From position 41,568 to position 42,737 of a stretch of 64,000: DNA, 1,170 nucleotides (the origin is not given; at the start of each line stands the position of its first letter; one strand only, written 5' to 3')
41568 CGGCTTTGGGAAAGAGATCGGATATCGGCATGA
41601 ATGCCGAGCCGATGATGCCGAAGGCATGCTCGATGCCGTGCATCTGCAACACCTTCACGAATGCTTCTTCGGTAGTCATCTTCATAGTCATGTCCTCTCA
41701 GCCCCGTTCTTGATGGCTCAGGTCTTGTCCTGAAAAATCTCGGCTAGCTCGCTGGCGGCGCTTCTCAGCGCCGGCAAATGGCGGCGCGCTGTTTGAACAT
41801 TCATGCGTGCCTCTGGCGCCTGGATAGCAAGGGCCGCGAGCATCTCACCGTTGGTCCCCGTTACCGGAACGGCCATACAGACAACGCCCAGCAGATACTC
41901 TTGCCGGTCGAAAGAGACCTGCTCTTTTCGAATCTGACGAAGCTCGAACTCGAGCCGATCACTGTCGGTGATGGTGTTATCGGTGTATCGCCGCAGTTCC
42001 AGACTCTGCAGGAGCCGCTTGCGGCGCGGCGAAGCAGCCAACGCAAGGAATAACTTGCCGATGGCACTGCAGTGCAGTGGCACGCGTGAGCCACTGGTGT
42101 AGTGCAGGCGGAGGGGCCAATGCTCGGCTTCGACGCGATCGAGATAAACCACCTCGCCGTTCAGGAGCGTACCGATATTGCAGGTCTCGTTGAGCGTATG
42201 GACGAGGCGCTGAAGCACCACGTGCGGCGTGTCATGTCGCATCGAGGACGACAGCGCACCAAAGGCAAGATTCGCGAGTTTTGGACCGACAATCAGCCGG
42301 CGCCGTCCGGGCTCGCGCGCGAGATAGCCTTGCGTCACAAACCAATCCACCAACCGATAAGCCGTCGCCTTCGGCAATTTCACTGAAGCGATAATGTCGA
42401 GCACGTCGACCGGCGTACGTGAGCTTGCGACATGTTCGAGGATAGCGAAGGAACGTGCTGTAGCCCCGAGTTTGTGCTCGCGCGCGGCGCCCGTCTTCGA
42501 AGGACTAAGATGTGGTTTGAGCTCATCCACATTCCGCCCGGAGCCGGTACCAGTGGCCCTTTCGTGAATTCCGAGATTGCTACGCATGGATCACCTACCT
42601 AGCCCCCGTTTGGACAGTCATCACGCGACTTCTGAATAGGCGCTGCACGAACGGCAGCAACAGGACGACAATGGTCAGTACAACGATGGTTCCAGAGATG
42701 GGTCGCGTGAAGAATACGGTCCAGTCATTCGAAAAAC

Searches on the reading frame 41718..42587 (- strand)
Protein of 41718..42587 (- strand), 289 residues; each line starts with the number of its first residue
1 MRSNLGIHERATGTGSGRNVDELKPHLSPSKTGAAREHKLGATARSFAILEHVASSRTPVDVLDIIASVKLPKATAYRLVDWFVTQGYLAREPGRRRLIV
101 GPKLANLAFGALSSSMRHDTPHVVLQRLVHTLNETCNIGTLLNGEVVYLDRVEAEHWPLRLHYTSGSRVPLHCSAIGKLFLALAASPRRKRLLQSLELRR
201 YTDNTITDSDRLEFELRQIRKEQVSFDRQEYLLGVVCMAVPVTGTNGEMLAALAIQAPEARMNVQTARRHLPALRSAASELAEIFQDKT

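Call 4: search_protein_families(library=pfam, proteins=[window:41718-42587:-])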
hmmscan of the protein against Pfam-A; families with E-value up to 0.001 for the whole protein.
window:41718-42587:- (289 aa): 2 families
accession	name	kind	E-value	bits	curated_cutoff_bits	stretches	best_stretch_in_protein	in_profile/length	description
PF01614.24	IclR_C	-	1.5e-37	129.3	24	1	122-281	14-172/174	Bacterial transcriptional regulator IclR C-terminal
PF09339.16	HTH_IclR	-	1.8e-08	34.5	22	1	43-93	2-52/52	IclR helix-turn-helix domain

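Call 5: search_protein_families(library=ncbifam, proteins=[window:41718-42587:-])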
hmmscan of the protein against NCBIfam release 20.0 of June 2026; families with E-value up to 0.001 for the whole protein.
window:41718-42587:- (289 aa): 8 families
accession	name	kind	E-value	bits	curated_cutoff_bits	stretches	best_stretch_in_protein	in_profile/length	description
TIGR02431.1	pcaR_pcaU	subfamily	5.1e-40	137.4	284.75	1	41-284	6-247/248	beta-ketoadipate pathway transcriptional regulators, PcaR/PcaU/PobR family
NF045644.1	TransRegBhcR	equivalog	1.1e-37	129.8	350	1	35-283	17-263/267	HTH-type transcriptional regulator BhcR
NF011671.1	PRK15090.1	equivalog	6.9e-32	110.7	275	1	36-283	6-251/256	DNA-binding transcriptional regulator KdgR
NF008601.2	PRK11569.1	equivalog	1.2e-25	90.3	380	1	32-264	18-251/276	glyoxylate bypass operon transcriptional repressor IclR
NF007548.0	PRK10163.1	equivalog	4.7e-18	65.3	406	1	41-263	22-243/271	HTH-type transcriptional repressor AllR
NF007339.0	PRK09834.1-1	equivalog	4.4e-09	36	299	1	35-282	15-263/271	DNA-binding transcriptional regulator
NF007342.0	PRK09834.1-4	equivalog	3e-07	29.7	251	1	41-285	12-256/263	DNA-binding transcriptional regulator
NF007341.0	PRK09834.1-3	equivalog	3.4e-07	29.6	269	1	62-286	30-259/274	DNA-binding transcriptional regulator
